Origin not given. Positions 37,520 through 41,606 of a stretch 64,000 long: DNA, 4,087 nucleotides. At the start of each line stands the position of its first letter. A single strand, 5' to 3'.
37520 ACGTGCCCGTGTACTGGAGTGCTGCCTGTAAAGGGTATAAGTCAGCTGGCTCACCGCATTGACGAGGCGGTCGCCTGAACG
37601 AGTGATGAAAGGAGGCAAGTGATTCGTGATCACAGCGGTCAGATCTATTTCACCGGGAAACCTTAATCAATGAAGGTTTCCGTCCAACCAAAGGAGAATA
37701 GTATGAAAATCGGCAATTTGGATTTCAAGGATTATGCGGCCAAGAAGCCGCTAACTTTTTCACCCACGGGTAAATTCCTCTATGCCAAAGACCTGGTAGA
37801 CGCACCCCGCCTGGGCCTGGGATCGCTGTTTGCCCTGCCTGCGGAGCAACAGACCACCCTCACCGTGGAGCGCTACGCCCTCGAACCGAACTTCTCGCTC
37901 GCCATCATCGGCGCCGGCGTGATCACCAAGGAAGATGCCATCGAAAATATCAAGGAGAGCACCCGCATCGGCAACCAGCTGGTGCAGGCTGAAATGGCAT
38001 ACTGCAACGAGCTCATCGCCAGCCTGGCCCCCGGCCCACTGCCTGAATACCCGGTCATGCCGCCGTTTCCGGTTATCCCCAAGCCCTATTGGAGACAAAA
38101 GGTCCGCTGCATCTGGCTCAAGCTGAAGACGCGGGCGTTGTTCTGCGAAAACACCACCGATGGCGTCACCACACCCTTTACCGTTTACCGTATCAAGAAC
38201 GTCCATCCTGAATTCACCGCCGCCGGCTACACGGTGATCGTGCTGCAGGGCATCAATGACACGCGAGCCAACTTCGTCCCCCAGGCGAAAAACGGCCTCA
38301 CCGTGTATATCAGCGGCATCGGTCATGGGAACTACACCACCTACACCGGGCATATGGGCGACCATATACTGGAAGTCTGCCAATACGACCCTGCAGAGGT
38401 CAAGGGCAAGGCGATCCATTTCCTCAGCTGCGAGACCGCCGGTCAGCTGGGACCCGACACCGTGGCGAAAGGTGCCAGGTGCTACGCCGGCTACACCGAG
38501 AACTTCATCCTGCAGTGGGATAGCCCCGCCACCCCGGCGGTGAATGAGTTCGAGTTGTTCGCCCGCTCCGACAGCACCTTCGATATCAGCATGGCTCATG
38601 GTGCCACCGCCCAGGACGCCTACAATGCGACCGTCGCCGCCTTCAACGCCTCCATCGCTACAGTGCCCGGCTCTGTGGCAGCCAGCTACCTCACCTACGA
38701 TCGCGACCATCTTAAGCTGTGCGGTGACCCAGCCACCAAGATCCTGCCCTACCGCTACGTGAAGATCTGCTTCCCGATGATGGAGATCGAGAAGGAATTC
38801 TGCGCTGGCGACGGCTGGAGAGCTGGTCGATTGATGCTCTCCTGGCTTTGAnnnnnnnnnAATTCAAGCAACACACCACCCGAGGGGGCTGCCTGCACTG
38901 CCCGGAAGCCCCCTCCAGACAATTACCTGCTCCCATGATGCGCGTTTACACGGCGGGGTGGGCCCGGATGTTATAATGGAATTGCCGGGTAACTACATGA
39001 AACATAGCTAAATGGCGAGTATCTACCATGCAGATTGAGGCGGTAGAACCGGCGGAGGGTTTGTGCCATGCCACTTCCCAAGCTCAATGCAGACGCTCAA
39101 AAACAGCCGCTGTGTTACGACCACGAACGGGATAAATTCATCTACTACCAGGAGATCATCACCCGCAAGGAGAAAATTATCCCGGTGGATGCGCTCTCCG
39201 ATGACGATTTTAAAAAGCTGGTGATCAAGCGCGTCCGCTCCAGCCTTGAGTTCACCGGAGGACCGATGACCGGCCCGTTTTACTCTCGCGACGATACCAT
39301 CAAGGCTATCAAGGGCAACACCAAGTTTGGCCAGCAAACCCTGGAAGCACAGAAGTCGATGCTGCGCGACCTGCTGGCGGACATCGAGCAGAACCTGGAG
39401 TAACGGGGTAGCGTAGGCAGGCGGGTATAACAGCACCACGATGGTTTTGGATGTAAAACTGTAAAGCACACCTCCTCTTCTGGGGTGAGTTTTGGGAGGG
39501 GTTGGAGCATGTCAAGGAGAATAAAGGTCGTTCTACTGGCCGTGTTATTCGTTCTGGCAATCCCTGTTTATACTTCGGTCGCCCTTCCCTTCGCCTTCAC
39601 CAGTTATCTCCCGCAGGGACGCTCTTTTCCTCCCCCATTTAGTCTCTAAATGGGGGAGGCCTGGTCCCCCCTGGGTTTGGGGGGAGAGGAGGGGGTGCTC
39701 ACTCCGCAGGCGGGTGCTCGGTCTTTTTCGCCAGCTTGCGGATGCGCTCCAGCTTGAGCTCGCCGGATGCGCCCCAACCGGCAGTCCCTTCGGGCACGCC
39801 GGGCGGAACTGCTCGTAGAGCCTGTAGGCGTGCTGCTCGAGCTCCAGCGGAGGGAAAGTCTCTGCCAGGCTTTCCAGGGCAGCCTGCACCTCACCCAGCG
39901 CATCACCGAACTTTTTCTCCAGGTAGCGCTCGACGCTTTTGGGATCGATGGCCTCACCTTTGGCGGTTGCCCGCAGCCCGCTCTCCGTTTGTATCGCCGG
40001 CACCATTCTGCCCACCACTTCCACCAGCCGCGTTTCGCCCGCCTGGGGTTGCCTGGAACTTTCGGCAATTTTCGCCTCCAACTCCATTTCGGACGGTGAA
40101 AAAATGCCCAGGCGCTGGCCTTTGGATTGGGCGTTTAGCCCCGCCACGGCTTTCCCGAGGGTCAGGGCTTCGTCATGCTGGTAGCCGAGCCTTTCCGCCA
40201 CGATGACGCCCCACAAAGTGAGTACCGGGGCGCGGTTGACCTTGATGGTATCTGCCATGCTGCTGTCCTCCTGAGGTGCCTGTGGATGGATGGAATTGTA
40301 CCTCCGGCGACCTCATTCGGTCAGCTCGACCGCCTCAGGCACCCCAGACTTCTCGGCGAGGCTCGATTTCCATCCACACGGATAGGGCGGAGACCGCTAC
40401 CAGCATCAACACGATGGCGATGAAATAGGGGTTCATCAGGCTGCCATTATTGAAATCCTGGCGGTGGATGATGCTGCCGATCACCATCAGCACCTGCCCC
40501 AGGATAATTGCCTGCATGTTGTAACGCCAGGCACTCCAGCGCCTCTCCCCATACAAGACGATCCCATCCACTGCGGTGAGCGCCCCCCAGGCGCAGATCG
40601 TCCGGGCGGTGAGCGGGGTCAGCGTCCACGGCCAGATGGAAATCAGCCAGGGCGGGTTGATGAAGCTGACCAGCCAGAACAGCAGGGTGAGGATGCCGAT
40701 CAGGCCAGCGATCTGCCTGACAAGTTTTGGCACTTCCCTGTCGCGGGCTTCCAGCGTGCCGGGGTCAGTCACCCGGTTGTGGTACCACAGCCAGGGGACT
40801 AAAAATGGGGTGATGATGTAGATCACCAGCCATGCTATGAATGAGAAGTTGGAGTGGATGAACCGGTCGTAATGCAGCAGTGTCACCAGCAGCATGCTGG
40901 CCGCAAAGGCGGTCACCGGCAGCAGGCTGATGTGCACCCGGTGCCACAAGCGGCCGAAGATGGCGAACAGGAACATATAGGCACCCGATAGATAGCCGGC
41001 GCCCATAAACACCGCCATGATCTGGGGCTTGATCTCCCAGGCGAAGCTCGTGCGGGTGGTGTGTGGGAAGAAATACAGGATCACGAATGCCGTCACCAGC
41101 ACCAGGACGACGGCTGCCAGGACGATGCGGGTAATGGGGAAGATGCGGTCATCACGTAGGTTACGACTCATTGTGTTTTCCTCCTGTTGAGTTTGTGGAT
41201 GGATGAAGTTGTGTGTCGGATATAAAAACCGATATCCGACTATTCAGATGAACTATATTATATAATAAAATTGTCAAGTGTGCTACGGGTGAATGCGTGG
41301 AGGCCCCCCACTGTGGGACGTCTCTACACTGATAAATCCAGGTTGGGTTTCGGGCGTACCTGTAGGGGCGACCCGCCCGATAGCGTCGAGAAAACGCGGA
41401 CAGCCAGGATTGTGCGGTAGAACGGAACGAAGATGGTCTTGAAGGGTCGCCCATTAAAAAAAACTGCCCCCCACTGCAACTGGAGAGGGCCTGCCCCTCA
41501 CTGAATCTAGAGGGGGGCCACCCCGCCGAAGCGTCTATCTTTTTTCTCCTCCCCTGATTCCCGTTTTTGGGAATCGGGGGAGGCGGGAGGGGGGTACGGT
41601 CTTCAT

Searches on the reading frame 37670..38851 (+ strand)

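Call 69: search_protein_families(library=pfam, proteins=[window:37670-38851:+], max_evalue=1)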
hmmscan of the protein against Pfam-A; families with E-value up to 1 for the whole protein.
window:37670-38851:+ (393 aa): 1 family
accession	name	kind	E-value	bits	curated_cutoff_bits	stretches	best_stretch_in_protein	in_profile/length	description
PF04011.17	LemA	-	0.0083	16.4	26.2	1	312-345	98-131/149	LemA family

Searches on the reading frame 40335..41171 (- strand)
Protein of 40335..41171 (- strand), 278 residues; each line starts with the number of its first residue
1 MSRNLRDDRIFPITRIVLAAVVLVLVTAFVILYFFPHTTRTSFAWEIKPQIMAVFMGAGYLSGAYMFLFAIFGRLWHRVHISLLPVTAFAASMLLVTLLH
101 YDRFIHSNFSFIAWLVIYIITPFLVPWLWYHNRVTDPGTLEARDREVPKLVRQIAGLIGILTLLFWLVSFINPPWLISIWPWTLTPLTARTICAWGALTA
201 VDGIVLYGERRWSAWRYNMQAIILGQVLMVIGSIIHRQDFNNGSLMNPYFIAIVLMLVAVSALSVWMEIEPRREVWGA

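Call 4: search_protein_families(library=pfam, proteins=[window:40335-41171:-], max_evalue=0.01)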
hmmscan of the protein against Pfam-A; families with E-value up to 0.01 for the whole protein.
window:40335-41171:- (278 aa): 0 families

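Call 14: find_encoding_contigs(protein=window:40335-41171:-, flank=10000, max_places=10)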
Protein window:40335-41171:- (278 aa): no gene with exactly this product is on record in the collection.

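Call 16: find_related_loci(query=window:40335-41171:-, collection=genome_contigs, flank=10000)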
Query window:40335-41171:- (278 aa) in genome_contigs; peptide patterns used: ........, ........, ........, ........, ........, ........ (x = any residue, [..] = any of these).
182 stretches matched a pattern; 14 encode a relative of the query (tblastn E <= 1e-3); 14 distinct loci.
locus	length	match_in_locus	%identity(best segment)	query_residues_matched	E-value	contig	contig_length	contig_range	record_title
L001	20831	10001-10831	90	1-275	1e-165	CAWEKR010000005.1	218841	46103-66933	MAG: uncultured Chloroflexia bacterium isolate MFD05942.bin.3.255 genome assembly, contig: contig_20266, whole genome sh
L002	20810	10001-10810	88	1-270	2e-155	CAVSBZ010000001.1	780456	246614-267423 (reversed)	MAG: uncultured Chloroflexia bacterium isolate MFD02979.bin.1.145 genome assembly, contig: contig_108887, whole genome s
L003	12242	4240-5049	83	1-270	1e-144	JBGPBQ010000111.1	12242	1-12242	MAG: Anaerolineae bacterium isolate OBJ_0618_130150_101 k141_3618105_length_12242_cov_31.0000, whole genome shotgun sequ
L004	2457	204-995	49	4-268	9e-75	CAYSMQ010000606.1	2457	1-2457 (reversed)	MAG TPA_asm: uncultured Ardenticatenaceae bacterium isolate SRP304980_co1_287 genome assembly, contig: NODE_69077_length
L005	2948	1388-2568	44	8-274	2e-66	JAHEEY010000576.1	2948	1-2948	MAG: Chloroflexota bacterium isolate Ww301 NODE_162677_length_2948_cov_4.257871, whole genome shotgun sequence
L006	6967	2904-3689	42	6-268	4e-63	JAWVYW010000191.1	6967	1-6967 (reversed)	MAG: Candidatus Promineifilaceae bacterium isolate HN14.bin.13 k141_102650_length_6967_cov_15.6102, whole genome shotgun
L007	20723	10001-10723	42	1-241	1e-59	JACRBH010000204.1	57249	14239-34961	MAG: Chloroflexi bacterium isolate NC_groundwater_1615_Pr3_B-0.1um_50_40 SR-2_scaffold_141_3000483, whole genome shotgun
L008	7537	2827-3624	41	6-277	5e-56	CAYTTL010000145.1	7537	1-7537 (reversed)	MAG TPA_asm: uncultured Acidimicrobiales bacterium isolate binchicken_co174_52 genome assembly, contig: NODE_1447_length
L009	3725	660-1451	41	6-275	4e-56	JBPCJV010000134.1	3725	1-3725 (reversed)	MAG: Acidimicrobiales bacterium isolate TH_ant_mag_35 S1Ck127_6554508_flag_1_multi_5.0000_len_3725, whole genome shotgun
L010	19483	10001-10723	40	1-241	1e-54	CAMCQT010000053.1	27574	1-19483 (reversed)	MAG: Brevefilum fermentans isolate MiH-22jul19-346 genome assembly, contig: MiH-22jul19-C3118, whole genome shotgun sequ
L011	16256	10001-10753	41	6-259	1e-54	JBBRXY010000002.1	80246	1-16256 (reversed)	MAG: Acidimicrobiales bacterium isolate La5_maxbin2.246 La5_maxbin2.246_K_2993955_L_80246_cov_34.6147, whole genome shot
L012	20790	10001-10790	50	6-269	5e-40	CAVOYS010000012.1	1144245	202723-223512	MAG: uncultured Chloroflexia bacterium isolate MFD09779.bin.2.144 genome assembly, contig: contig_6777, whole genome sho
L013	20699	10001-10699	36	6-240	5e-37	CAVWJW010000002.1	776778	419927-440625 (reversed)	MAG: uncultured Actinomycetes bacterium isolate MFD02134.bin.2.74 genome assembly, contig: contig_17827, whole genome sh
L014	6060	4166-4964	31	7-275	9e-34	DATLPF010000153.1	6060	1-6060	MAG TPA_asm: Propionibacteriaceae bacterium isolate SMAG_U13845 k141_1497124, whole genome shotgun sequence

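Call 26: search_protein_families(library=ncbifam, proteins=[L002:3935-5494:+, L002:6989-7993:-, L002:6031-6813:-, L002:9166-9591:+], max_evalue=0.01)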
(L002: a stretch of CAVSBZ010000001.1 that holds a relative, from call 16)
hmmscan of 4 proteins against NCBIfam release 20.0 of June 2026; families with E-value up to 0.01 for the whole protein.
L002:3935-5494:+ (519 aa): 0 families

L002:6989-7993:- (334 aa): 2 families
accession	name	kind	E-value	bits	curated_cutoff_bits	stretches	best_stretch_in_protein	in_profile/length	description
NF047694.1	TnucaseNucIStaph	equivalog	3.3e-15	56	250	1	109-229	47-174/175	thermonuclease NucI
NF047969.1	CaNuclEcnA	equivalog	7.9e-15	55.1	180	1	108-230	6-149/151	calcium-activated nuclease EcnA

L002:6031-6813:- (260 aa): 2 families
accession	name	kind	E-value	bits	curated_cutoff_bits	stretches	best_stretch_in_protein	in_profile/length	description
NF040645.1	K_channel_Meth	equivalog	3.3e-11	43.4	300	1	18-197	14-194/203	hyperpolarization-activated voltage-gated potassium channel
NF007828.0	PRK10537.1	equivalog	7.6e-10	38.3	425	1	127-204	144-221/403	voltage-gated potassium channel protein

L002:9166-9591:+ (141 aa): 1 family
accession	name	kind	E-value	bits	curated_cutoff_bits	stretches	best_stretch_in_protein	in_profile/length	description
NF033580.1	transpos_IS5_3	equivalog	7.2e-21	74.9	110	1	2-82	4-86/258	IS5 family transposase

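Call 27: search_protein_families(library=padloc, proteins=[L002:3935-5494:+, L002:6989-7993:-, L002:6031-6813:-, L002:5629-5952:-, L002:2543-3148:-, L001:3440-4444:-, L001:5838-6716:+], max_evalue=0.01)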
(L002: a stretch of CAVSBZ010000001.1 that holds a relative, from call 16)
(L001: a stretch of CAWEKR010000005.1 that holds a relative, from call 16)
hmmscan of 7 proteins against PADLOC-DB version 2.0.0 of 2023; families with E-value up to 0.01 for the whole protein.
L002:3935-5494:+ (519 aa): 1 family
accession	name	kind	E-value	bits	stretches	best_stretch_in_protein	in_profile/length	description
PDLC02398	Aga_REase-PNTD1-PNTD2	-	3.7e-11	40.7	1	20-133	3-113/429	Class I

L002:6989-7993:- (334 aa): 1 family
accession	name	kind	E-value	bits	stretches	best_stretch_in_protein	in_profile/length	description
PDLC01096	C3a212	-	3.5e-32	109.7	1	67-329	33-272/279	SNc+LTD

L002:6031-6813:- (260 aa): 0 families

L002:5629-5952:- (107 aa): 0 families

L002:2543-3148:- (201 aa): 0 families

L001:3440-4444:- (334 aa): 1 family
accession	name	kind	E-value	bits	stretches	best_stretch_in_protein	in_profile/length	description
PDLC01096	C3a212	-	8.3e-25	85.5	1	74-293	37-244/279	SNc+LTD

L001:5838-6716:+ (292 aa): 0 families

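Call 69: search_protein_families(library=pfam, proteins=[L002:3935-5494:+, L001:5838-6716:+], max_evalue=1)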
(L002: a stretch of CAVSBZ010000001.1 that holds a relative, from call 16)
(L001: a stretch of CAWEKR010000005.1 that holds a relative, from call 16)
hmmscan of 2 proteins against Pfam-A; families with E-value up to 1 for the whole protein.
L002:3935-5494:+ (519 aa): 2 families
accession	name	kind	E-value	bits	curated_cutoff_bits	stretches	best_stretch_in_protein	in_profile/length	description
PF14280.11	DUF4365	-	2.7e-12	47.4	24.3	1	35-164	10-132/139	Domain of unknown function (DUF4365)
PF18809.6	PBECR1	-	0.097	13.6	27.6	1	404-438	44-80/104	phage-Barnase-EndoU-ColicinE5/D-RelE like nuclease1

L001:5838-6716:+ (292 aa): 1 family
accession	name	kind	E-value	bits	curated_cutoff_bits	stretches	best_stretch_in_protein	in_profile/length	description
PF03781.23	FGE-sulfatase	-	1.1e-49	169.8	23.3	1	56-289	5-254/255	Sulfatase-modifying factor enzyme 1-like domain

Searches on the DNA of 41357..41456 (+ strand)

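Call 88: build_rna_model(alignment_id=A7)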
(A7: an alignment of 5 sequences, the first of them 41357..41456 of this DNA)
Model R1 built from alignment A7 (5 sequences, 110 columns); structure: RNAalifold consensus.
model positions 100; base pairs 27; branch points 2; effective number of sequences 1.1; information 0.591 bits per position. Calibrated on 0.2 Mb of random sequence (short: E-values are rough).
structure used (alignment columns):
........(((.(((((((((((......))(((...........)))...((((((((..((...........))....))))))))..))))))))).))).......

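Call 89: search_with_rna_model(model_id=R1, sources=[window, L001, L002, L003, L004, L005, L006, L007, L010, L012, L015, L016, L017, L018, L019, L020, L023, L024, L027, L029], max_evalue=1)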
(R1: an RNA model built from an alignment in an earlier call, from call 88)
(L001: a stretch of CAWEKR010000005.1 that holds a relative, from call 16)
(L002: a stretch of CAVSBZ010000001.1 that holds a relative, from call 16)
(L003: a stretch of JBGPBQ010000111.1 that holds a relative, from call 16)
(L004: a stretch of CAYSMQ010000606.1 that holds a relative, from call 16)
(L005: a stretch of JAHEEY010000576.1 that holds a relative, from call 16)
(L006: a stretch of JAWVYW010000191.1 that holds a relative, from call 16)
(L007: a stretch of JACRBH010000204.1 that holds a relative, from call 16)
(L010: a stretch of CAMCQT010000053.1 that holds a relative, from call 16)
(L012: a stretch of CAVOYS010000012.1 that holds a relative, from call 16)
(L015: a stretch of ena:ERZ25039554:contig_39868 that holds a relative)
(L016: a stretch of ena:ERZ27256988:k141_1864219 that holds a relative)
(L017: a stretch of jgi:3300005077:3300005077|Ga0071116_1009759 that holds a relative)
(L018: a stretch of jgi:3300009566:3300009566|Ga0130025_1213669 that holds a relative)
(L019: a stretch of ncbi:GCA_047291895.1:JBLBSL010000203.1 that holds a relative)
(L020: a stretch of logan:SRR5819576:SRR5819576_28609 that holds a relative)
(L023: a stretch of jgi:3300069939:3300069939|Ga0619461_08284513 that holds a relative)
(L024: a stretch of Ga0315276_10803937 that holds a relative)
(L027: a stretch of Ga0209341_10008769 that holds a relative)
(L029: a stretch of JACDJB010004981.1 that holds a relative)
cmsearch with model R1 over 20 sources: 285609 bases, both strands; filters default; matches with E-value up to 1: 11.
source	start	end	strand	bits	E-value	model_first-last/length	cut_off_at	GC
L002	9718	9817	-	113.4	7.2e-23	1-100/100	no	0.59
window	41357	41456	+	113.1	8.4e-23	1-100/100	no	0.58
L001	3204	3303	-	109.6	5.3e-22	1-100/100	no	0.66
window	50852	50951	+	106.6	2.4e-21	1-100/100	no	0.52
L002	175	274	-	99.1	1.2e-19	1-100/100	no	0.68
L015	8723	8821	-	65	5.7e-12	1-100/100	no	0.49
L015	8718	8816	+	22.4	0.022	1-100/100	no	0.52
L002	170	269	+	18.5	0.16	1-100/100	no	0.65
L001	3199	3298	+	15.6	0.75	1-100/100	no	0.66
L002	886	919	+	15.6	0.75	1-100/100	no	0.65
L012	6643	6728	-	15.5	0.8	1-100/100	no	0.5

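Call 90: search_with_rna_model(model_id=R1, sources=[window, L001, L002, L015], max_evalue=0.00001, make_alignment=true, show_alignments=6)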
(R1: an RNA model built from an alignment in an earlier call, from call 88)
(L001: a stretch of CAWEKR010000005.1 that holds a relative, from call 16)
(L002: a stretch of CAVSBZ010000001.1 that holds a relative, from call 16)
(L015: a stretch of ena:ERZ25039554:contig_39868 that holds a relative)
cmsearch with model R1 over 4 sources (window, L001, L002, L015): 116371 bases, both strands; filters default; matches with E-value up to 0.00001: 6.
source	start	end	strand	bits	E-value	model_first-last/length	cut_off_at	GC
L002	9718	9817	-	113.4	2.9e-23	1-100/100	no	0.59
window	41357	41456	+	113.1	3.4e-23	1-100/100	no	0.58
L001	3204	3303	-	109.6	2.1e-22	1-100/100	no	0.66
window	50852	50951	+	106.6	9.9e-22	1-100/100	no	0.52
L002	175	274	-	99.1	4.9e-20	1-100/100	no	0.68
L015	8723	8821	-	65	2.3e-12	1-100/100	no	0.49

Alignment A8: 6 matches aligned to the model, 100 columns, each read 5' to 3' on its own strand. Consensus structure (alignment columns), stored with it:
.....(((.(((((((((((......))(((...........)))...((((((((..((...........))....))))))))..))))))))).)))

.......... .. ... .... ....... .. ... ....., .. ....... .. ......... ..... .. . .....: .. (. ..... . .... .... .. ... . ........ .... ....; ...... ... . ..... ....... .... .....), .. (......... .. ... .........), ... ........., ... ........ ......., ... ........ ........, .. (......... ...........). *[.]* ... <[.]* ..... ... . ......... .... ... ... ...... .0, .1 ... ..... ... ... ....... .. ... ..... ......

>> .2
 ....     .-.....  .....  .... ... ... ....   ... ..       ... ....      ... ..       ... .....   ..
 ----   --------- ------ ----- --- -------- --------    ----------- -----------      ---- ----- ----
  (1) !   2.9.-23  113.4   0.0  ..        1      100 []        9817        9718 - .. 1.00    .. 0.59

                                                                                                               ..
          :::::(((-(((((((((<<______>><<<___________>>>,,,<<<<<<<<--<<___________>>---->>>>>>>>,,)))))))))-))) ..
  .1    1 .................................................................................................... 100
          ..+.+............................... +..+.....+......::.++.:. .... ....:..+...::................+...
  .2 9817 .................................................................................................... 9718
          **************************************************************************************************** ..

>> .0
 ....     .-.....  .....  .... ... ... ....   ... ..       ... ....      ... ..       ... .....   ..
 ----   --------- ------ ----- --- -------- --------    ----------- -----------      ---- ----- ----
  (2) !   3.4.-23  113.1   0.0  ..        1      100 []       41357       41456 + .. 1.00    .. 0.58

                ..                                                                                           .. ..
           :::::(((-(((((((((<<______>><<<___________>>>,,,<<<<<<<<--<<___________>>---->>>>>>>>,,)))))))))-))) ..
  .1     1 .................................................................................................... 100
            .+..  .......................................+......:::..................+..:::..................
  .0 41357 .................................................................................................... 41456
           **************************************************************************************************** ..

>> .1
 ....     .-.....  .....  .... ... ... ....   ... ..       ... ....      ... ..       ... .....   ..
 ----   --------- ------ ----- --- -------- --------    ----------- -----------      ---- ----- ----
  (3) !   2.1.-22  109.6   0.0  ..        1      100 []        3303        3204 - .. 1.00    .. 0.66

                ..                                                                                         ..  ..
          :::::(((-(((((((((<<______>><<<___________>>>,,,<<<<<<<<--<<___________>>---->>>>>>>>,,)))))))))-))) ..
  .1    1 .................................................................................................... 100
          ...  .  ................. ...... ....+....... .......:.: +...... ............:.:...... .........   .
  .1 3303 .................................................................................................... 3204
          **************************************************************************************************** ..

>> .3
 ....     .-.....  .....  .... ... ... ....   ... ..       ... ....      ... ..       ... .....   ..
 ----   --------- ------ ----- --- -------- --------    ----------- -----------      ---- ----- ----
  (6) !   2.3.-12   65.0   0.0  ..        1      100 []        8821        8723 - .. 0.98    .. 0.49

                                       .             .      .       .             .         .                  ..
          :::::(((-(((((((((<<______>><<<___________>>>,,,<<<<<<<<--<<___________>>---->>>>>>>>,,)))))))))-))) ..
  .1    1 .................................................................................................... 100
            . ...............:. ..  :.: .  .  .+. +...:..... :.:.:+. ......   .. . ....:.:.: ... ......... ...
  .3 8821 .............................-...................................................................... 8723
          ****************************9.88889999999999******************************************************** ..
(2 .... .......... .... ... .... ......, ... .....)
